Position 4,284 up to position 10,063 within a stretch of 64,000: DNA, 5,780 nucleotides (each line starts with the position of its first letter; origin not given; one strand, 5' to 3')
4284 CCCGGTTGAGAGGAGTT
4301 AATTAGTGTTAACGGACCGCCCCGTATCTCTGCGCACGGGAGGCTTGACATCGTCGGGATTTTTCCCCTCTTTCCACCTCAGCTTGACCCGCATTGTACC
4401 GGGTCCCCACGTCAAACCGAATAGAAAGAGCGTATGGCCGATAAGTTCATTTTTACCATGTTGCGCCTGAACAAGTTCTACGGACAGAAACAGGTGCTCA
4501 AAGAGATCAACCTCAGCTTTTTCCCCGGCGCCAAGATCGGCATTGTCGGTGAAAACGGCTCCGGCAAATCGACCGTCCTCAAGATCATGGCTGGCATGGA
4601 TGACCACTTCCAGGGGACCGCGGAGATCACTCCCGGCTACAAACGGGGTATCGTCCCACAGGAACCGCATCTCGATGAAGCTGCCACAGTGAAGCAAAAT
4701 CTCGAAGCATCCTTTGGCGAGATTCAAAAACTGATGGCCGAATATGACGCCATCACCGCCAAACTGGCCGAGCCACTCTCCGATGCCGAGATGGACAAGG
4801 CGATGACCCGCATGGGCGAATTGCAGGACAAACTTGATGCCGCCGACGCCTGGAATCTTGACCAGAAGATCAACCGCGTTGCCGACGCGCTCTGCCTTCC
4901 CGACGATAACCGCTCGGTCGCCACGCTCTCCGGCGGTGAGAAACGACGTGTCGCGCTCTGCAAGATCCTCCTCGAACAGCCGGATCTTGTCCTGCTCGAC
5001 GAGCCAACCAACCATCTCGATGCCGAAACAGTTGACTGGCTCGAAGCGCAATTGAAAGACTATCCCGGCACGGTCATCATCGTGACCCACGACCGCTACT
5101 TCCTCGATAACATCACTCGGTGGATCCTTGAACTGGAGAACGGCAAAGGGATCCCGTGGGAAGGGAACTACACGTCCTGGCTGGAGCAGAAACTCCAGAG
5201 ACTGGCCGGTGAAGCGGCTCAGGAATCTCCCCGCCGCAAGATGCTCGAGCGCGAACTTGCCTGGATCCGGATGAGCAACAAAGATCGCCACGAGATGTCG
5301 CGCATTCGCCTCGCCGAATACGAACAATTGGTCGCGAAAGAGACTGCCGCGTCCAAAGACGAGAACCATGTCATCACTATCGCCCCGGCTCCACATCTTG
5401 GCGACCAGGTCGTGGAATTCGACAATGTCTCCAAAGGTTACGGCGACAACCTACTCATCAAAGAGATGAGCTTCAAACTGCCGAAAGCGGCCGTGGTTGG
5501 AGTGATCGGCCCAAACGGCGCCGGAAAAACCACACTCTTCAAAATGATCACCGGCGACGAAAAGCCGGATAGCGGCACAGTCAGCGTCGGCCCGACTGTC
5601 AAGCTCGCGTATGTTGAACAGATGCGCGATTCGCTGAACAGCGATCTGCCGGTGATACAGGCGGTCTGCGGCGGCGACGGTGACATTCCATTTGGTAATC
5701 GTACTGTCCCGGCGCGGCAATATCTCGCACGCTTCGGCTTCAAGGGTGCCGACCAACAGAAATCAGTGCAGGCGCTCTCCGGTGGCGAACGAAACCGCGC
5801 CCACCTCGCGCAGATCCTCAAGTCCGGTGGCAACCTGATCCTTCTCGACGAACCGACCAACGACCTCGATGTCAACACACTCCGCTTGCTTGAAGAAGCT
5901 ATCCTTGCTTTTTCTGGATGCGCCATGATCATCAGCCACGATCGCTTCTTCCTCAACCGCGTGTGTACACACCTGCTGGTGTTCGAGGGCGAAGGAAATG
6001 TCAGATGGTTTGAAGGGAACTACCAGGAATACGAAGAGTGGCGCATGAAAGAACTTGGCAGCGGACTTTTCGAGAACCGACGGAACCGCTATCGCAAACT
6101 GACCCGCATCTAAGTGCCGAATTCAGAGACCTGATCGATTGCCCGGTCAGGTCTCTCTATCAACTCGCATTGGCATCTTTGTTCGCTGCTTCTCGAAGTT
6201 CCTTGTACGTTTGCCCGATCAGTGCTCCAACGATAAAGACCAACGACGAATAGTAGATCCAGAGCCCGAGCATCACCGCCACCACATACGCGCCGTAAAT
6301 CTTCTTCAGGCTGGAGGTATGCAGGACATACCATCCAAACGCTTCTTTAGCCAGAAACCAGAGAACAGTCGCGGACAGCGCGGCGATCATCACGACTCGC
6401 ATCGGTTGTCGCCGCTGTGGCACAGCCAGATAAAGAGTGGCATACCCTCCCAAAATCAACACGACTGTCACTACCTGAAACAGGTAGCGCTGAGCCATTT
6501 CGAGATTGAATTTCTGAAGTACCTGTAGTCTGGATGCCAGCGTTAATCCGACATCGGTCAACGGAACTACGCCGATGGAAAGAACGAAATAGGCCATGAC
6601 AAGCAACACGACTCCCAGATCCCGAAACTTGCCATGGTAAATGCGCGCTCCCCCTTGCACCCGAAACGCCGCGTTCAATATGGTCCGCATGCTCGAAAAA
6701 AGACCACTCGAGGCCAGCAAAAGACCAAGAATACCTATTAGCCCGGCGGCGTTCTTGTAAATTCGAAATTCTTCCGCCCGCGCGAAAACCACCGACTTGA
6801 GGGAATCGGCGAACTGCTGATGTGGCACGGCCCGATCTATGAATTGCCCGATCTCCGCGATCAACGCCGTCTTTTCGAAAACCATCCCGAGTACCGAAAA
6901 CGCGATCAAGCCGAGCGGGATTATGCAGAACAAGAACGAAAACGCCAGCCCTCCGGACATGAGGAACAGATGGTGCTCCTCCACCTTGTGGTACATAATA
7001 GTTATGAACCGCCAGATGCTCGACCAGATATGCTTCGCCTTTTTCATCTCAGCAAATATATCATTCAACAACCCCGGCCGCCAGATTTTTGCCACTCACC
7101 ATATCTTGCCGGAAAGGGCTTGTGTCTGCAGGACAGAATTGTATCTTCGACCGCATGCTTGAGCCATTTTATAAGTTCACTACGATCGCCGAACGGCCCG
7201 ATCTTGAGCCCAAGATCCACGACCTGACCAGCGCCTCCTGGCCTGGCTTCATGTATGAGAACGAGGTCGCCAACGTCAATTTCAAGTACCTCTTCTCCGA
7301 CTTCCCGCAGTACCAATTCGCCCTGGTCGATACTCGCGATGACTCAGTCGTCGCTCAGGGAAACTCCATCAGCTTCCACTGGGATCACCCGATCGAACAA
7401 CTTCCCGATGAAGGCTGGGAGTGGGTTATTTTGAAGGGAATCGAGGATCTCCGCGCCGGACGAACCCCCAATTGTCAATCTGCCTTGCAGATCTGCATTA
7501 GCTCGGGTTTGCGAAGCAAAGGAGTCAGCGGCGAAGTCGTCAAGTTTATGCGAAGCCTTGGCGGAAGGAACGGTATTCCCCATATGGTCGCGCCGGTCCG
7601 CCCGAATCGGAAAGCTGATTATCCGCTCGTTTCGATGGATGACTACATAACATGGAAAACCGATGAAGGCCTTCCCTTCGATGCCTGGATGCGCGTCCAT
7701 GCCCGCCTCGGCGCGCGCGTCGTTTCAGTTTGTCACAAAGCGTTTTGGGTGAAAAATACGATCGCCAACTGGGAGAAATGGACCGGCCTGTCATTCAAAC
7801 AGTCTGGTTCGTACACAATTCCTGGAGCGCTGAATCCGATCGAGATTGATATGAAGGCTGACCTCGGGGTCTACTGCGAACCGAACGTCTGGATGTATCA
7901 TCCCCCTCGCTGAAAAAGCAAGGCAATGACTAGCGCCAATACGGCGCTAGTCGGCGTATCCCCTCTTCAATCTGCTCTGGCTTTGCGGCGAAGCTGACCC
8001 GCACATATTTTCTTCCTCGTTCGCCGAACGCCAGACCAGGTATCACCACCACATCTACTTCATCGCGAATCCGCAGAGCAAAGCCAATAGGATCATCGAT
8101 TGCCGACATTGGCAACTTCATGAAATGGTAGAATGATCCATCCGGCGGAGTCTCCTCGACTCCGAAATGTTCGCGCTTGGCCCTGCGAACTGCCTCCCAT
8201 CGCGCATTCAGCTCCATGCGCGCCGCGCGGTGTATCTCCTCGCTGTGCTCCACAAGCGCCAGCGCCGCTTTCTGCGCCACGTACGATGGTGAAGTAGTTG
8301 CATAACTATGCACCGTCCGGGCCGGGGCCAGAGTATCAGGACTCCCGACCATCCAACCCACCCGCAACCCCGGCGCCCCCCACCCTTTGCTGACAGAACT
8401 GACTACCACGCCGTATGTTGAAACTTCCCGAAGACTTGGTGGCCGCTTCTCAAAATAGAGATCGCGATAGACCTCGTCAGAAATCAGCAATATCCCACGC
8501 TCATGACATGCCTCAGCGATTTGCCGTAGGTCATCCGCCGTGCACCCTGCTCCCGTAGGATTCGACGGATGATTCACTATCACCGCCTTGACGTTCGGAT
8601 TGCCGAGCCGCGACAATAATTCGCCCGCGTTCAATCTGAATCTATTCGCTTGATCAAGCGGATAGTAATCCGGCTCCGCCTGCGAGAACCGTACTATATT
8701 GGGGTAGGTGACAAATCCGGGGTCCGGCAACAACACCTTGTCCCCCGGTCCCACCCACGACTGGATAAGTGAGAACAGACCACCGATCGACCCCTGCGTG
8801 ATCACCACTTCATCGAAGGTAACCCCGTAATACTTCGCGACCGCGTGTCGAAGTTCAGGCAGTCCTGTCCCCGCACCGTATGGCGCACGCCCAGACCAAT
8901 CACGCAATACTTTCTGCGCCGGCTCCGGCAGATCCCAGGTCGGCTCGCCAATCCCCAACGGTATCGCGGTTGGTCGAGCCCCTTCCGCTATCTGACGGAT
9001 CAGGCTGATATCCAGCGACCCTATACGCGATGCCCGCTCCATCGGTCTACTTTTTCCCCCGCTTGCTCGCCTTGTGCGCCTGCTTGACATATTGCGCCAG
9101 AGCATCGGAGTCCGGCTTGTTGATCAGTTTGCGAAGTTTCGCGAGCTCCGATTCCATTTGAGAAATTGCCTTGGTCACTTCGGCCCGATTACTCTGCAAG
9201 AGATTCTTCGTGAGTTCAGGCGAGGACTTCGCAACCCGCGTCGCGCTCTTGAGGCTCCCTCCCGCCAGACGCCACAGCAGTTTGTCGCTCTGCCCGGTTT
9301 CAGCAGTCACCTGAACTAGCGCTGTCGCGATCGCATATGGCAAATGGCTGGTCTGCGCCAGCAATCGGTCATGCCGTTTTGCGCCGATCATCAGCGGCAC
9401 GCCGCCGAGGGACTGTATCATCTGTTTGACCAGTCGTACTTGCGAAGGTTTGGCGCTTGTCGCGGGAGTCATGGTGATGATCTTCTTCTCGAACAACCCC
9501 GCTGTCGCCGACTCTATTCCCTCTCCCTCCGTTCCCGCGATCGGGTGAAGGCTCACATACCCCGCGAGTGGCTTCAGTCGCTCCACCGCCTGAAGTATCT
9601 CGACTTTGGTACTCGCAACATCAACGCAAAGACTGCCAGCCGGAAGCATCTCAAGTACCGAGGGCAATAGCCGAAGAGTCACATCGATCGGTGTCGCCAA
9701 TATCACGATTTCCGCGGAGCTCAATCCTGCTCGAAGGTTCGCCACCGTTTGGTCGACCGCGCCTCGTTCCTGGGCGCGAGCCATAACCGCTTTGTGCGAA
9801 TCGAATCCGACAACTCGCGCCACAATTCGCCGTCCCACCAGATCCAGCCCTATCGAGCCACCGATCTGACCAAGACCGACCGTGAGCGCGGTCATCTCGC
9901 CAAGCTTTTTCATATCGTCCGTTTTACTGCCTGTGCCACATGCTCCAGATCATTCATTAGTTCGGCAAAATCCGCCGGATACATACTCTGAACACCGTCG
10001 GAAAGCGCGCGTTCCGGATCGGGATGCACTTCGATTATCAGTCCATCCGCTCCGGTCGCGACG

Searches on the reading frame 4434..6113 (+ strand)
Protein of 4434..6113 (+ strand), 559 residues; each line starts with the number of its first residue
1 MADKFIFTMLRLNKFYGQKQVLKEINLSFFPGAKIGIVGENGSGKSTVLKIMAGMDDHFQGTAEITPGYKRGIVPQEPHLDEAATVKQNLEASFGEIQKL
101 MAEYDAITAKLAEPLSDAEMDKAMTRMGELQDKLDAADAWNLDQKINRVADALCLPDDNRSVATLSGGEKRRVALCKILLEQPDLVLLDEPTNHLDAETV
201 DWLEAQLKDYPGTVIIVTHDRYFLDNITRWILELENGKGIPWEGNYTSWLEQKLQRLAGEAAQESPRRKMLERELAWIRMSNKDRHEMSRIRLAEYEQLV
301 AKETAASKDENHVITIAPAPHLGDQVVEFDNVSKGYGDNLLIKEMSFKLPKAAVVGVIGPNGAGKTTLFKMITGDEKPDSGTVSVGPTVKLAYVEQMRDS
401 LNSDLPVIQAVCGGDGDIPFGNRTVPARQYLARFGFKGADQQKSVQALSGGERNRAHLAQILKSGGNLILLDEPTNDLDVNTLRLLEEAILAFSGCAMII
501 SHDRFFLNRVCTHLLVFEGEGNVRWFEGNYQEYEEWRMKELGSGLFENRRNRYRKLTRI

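Call 78: search_protein_families(library=pfam, proteins=[window:4434-6113:+], max_evalue=0.00001)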
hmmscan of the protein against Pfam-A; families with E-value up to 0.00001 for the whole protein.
window:4434-6113:+ (559 aa): 6 families
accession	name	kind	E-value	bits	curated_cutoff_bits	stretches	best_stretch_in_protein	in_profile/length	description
PF00005.33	ABC_tran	-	7.3e-52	176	25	2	22-193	1-137/137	ABC transporter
PF13304.12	AAA_21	-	2.9e-18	67.4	27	0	159-225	232-304/304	AAA domain, putative AbiEii toxin, Type IV TA system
PF02463.25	SMC_N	-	4.4e-11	43.1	40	0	23-228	16-206/220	RecF/RecN/SMC N terminal domain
PF12848.13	ABC_tran_Xtn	-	2.6e-08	34.3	25.9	1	232-305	1-76/85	ABC transporter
PF13166.12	AAA_13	-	2.6e-06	26.9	36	0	82-232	424-582/713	AAA domain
PF13476.12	AAA_23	-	2.7e-06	28.6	27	0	354-373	21-40/201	AAA domain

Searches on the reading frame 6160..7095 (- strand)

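Call 78: search_protein_families(library=pfam, proteins=[window:6160-7095:-], max_evalue=0.00001)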
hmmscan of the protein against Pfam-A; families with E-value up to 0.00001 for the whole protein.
window:6160-7095:- (311 aa): 1 family
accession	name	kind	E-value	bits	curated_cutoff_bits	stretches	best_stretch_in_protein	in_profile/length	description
PF03631.20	Virul_fac_BrkB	-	2e-39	136.2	33.7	1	40-298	2-256/259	Virulence factor BrkB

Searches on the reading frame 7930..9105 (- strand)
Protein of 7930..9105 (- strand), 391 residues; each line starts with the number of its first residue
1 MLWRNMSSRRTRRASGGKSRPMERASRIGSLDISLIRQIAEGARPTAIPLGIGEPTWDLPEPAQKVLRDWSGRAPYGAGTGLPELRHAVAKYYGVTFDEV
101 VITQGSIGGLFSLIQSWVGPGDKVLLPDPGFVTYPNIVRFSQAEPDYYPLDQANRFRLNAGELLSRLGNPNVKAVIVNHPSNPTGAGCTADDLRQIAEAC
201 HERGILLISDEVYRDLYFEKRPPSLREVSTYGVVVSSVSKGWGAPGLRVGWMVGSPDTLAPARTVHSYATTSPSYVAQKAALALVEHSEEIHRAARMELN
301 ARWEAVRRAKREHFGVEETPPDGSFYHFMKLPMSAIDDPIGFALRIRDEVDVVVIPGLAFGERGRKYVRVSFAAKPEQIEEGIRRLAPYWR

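Call 78: search_protein_families(library=pfam, proteins=[window:7930-9105:-], max_evalue=0.00001)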
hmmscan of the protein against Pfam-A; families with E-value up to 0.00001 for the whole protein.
window:7930-9105:- (391 aa): 2 families
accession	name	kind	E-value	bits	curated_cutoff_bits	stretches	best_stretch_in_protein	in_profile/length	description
PF00155.27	Aminotran_1_2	-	1.2e-55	189.7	19.7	1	48-386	4-361/361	Aminotransferase class I and II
PF00266.25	Aminotran_5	-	7.6e-06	25.6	21.5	1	82-212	45-177/371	Aminotransferase class-V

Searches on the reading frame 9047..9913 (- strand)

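Call 78: search_protein_families(library=pfam, proteins=[window:9047-9913:-], max_evalue=0.00001)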
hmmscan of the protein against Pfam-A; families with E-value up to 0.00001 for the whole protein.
window:9047-9913:- (288 aa): 2 families
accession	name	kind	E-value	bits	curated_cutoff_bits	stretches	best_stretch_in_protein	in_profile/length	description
PF02153.23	PDH_N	-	3.6e-27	95.2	26.5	1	31-172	11-151/154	Prephenate dehydrogenase, nucleotide-binding domain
PF20463.3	PDH_C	-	4.2e-22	78.8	22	1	179-278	3-102/102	Prephenate dehydrogenase, dimerization domain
